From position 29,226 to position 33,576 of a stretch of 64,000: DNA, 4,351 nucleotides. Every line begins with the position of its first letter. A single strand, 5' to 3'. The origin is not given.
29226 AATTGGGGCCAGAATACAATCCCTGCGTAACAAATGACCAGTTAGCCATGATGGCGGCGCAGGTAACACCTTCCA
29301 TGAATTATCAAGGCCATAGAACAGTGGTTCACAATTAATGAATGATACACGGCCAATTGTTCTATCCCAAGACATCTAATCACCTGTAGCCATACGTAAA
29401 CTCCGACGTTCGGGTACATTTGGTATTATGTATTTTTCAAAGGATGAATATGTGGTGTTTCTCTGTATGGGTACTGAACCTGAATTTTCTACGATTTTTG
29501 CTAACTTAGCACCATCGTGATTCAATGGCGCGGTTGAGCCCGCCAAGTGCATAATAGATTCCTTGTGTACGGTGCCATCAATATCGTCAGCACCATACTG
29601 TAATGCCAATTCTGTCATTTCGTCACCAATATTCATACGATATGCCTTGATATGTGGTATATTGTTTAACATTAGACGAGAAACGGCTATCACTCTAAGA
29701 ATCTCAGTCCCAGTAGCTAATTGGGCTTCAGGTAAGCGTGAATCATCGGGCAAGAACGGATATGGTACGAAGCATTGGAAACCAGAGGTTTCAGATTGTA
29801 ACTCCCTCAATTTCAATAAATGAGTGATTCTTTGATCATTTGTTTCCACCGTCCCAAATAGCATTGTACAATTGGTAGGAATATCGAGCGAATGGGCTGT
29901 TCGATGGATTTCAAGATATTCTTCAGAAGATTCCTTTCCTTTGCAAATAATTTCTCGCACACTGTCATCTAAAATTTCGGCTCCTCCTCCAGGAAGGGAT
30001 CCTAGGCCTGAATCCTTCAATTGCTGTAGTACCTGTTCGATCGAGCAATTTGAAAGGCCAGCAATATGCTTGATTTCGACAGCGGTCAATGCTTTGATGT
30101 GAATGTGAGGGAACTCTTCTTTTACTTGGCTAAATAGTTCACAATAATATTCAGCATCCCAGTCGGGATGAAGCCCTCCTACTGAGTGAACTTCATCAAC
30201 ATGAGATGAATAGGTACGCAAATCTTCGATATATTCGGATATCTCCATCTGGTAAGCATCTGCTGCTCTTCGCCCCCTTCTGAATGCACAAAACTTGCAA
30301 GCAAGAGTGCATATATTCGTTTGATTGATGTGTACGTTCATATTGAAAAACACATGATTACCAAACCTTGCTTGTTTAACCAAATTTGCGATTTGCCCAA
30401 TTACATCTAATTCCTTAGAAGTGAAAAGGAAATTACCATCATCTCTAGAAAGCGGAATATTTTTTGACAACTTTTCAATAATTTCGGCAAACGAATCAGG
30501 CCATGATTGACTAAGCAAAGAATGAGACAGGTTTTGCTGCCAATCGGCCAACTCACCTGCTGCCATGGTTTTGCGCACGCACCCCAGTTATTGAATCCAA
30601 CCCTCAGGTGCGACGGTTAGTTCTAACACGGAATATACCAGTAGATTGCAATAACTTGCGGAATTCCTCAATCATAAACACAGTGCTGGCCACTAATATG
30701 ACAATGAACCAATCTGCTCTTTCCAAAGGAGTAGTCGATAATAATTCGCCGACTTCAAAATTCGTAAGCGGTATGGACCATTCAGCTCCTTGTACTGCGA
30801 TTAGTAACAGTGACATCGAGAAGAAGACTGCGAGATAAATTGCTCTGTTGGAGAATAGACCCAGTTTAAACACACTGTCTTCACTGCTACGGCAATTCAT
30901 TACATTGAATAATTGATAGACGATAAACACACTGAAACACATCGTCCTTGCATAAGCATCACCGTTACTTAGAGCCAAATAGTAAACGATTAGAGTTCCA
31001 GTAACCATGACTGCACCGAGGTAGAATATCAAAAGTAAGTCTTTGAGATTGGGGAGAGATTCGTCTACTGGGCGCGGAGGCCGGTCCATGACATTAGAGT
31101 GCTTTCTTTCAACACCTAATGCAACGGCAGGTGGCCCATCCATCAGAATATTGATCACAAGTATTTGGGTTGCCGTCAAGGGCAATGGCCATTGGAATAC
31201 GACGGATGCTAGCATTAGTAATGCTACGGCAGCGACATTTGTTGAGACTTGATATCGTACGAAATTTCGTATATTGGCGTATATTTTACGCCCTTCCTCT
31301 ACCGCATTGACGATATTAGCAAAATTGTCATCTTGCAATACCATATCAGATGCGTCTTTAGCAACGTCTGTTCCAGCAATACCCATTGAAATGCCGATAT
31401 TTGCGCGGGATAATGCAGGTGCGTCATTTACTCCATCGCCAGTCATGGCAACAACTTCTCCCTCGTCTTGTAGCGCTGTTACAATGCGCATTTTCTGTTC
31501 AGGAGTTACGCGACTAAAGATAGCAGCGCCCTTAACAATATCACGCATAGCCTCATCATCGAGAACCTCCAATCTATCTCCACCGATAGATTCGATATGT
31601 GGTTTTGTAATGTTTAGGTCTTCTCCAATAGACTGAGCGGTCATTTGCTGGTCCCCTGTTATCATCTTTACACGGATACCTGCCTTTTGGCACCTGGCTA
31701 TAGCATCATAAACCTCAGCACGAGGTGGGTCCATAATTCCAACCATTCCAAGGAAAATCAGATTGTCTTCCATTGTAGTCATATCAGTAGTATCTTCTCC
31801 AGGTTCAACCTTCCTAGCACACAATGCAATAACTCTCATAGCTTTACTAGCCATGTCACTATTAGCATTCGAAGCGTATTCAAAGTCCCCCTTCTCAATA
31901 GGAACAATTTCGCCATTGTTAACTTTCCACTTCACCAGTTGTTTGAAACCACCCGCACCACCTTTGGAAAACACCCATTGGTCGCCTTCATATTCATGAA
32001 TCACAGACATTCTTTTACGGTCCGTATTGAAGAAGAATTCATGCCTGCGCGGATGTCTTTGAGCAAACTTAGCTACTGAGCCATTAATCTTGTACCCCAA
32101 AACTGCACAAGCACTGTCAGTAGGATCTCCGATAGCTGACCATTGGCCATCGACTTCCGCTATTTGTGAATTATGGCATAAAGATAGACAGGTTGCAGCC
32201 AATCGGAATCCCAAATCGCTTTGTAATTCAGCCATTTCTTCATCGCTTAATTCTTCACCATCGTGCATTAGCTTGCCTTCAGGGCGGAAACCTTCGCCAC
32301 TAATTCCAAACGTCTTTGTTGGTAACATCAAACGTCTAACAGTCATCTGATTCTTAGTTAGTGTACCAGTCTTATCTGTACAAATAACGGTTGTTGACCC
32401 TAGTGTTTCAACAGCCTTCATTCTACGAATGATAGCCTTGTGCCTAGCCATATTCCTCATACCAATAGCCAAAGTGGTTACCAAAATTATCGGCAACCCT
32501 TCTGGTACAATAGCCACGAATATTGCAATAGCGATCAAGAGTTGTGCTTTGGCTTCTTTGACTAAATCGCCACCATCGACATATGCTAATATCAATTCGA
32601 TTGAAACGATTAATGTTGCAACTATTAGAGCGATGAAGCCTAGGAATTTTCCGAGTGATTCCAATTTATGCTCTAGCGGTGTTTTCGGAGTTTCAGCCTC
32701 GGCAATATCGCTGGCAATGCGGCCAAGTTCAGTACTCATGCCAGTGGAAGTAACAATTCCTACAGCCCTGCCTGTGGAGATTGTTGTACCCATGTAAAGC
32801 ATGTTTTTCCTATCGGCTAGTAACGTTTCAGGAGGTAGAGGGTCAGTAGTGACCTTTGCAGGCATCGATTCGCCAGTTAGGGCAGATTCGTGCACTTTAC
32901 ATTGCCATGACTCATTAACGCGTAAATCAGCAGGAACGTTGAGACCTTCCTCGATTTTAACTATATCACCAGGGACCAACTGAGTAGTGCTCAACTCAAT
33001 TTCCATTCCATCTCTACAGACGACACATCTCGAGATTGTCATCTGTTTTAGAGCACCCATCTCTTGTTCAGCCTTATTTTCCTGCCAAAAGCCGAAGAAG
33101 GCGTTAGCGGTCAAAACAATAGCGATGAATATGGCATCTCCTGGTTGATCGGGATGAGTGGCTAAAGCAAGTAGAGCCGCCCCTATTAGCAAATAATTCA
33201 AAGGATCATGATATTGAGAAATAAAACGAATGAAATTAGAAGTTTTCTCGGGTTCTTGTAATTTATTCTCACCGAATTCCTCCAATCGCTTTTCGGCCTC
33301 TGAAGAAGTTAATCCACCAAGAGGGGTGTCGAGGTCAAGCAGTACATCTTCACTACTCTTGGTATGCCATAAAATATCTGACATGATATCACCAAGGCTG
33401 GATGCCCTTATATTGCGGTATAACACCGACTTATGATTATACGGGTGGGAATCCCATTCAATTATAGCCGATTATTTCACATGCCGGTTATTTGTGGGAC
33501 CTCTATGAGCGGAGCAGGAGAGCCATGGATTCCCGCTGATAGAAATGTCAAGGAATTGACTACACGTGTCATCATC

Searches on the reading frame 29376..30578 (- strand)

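Call 88: search_protein_families(library=pfam, proteins=[window:29376-30578:-], max_evalue=0.001)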
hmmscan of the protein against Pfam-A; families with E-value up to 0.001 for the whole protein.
window:29376-30578:- (400 aa): 2 families
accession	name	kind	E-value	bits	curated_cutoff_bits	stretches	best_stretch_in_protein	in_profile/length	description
PF04055.27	Radical_SAM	-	4.1e-18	66.5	29.5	1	85-254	2-162/166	Radical SAM superfamily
PF19288.4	CofH_C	-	3.8e-15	56.3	27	1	265-379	2-118/125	CofH/MqnC C-terminal region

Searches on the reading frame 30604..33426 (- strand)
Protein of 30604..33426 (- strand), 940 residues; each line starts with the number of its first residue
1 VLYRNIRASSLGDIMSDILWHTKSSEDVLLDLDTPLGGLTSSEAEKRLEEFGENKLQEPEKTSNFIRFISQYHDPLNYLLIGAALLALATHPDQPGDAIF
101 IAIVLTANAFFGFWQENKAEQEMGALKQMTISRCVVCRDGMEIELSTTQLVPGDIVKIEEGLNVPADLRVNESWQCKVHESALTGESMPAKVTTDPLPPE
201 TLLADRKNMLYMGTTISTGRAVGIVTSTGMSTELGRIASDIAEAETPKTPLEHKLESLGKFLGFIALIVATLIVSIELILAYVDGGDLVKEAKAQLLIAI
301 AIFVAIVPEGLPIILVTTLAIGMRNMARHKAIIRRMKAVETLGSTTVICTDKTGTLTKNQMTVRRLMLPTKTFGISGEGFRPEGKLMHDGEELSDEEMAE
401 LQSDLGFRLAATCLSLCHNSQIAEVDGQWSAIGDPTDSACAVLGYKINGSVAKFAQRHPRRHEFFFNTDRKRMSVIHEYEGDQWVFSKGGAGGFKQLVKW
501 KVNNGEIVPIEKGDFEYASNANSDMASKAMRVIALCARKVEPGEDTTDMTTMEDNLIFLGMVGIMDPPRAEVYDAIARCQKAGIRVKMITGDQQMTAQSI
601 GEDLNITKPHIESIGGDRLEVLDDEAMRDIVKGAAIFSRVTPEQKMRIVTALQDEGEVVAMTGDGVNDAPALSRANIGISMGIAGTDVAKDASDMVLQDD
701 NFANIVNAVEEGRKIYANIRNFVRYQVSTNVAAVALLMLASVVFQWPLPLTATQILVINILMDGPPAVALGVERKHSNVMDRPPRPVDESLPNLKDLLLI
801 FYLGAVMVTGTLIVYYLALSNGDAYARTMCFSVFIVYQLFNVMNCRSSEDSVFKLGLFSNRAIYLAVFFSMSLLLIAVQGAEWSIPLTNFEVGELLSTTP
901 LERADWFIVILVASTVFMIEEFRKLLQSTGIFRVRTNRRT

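Call 88: search_protein_families(library=pfam, proteins=[window:30604-33426:-], max_evalue=0.001)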
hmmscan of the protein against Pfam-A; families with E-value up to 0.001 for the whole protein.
window:30604-33426:- (940 aa): 7 families
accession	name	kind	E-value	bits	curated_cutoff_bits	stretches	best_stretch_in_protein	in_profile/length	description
PF00122.25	E1-E2_ATPase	-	3.9e-46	157.3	28.1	1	129-329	2-181/181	E1-E2 ATPase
PF00689.26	Cation_ATPase_C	-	2.9e-44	151.3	27.3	1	747-926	1-175/175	Cation transporting ATPase, C-terminus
PF00690.31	Cation_ATPase_N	-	2.5e-18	65.9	20.4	1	20-86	1-68/69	Cation transporter/ATPase, N-terminus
PF00702.32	Hydrolase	-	4.2e-14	53.8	26.4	1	557-675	86-190/191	haloacid dehalogenase-like hydrolase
PF13246.12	Cation_ATPase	-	1.6e-13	50.9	21.7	1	416-489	2-79/91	Cation transport ATPase (P-type)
PF12710.13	HAD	-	0.00022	22.2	27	1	564-672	85-188/189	haloacid dehalogenase-like hydrolase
PF08282.18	Hydrolase_3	-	0.00066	19.9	20.9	0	657-704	204-250/255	haloacid dehalogenase-like hydrolase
